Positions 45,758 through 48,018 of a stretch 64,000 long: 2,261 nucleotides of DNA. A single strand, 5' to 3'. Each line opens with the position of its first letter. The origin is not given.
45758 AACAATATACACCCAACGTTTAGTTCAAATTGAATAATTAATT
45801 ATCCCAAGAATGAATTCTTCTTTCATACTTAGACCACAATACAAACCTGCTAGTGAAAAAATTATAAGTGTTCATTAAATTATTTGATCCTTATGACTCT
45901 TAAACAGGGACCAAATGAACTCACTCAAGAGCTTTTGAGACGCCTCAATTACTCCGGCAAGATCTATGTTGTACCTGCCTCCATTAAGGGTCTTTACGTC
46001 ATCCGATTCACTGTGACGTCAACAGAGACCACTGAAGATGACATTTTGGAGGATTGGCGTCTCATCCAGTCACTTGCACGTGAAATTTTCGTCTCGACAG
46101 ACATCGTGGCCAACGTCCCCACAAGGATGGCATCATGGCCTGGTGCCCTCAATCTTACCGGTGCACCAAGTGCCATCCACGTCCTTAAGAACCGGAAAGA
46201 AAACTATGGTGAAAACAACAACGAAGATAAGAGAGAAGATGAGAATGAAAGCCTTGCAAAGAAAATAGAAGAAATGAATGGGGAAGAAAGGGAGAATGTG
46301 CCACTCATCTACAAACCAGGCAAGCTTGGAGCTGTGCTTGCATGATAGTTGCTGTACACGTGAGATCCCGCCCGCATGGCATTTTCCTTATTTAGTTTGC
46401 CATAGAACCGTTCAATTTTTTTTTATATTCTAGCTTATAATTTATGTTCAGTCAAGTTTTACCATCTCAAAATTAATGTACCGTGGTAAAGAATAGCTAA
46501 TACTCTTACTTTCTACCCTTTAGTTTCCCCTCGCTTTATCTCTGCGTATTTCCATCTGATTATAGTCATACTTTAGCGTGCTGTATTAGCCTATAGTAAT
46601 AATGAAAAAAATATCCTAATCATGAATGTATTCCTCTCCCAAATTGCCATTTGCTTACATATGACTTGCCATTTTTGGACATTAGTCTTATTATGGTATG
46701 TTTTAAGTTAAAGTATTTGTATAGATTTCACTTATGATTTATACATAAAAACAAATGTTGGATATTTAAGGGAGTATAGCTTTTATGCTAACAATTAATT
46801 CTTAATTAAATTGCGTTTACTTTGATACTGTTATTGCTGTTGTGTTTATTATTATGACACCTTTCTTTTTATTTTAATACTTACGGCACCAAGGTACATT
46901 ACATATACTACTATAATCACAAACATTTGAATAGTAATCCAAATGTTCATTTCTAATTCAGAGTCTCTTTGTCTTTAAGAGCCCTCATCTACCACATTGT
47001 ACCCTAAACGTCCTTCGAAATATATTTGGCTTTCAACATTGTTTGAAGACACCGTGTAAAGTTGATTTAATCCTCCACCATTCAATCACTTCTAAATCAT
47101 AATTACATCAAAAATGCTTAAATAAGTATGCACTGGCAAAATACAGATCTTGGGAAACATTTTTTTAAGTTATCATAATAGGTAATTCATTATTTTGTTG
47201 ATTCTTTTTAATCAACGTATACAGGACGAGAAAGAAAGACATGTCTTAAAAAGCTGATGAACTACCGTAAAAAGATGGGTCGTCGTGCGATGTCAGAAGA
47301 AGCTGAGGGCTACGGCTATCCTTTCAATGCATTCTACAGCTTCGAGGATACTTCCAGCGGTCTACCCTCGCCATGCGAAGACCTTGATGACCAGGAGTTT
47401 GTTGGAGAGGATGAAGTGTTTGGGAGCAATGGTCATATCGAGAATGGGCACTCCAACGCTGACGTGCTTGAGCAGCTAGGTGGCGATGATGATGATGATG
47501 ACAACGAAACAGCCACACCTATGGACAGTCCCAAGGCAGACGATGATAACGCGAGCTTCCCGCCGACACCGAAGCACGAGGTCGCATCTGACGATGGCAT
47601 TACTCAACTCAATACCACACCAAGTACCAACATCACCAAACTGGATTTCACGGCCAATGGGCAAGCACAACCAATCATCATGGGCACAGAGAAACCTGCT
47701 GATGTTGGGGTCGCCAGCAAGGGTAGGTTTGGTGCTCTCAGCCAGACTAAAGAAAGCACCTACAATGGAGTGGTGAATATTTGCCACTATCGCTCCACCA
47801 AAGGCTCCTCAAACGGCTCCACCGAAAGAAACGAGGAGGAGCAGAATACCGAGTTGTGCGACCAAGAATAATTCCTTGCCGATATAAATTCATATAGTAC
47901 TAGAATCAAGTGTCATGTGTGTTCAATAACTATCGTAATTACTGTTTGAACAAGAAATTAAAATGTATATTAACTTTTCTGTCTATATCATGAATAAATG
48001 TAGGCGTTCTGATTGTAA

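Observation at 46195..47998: Possible alternative or extended HDC C-terminus: internal donor at 46208/09 joins in-phase to a 215-codon acidic ORF followed by AATAAA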

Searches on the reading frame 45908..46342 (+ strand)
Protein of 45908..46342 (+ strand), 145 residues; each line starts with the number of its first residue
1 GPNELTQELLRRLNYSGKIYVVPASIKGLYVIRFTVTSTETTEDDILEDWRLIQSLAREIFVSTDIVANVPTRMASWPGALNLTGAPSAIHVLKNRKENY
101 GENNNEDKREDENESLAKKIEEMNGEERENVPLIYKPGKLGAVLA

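Call 29: find_homologous_proteins(query=window:45908-46342:+, max_evalue=1e-10)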
Query seq(145 aa): 18 candidates shared short words with the query, none scored E <= 1e-10.
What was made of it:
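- Tried and rejected: A search with the unspliced exon returned nothing: 18 candidates, none scored (call 29).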

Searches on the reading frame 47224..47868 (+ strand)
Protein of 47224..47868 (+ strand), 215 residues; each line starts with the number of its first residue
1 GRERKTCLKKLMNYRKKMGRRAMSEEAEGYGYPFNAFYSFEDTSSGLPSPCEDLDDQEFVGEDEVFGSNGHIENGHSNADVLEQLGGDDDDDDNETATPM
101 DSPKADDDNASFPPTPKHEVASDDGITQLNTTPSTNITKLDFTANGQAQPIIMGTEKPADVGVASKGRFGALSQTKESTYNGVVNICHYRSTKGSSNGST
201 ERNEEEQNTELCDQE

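Call 45: search_protein_families(library=pfam, proteins=[window:47224-47868:+], max_evalue=0.1)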
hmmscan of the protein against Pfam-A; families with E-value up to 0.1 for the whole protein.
seq(215 aa): 0 families
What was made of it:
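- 47225..47874 (+): Terminal coding exon: 215 codons plus TAA. This is the echinoderm HDC C-terminal tail. It contains RRAMSEE............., EDEVF and the terminal motif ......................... Pfam gives no hit (call 45).
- Tried and rejected: Pfam gives no domain in the tail (call 45).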
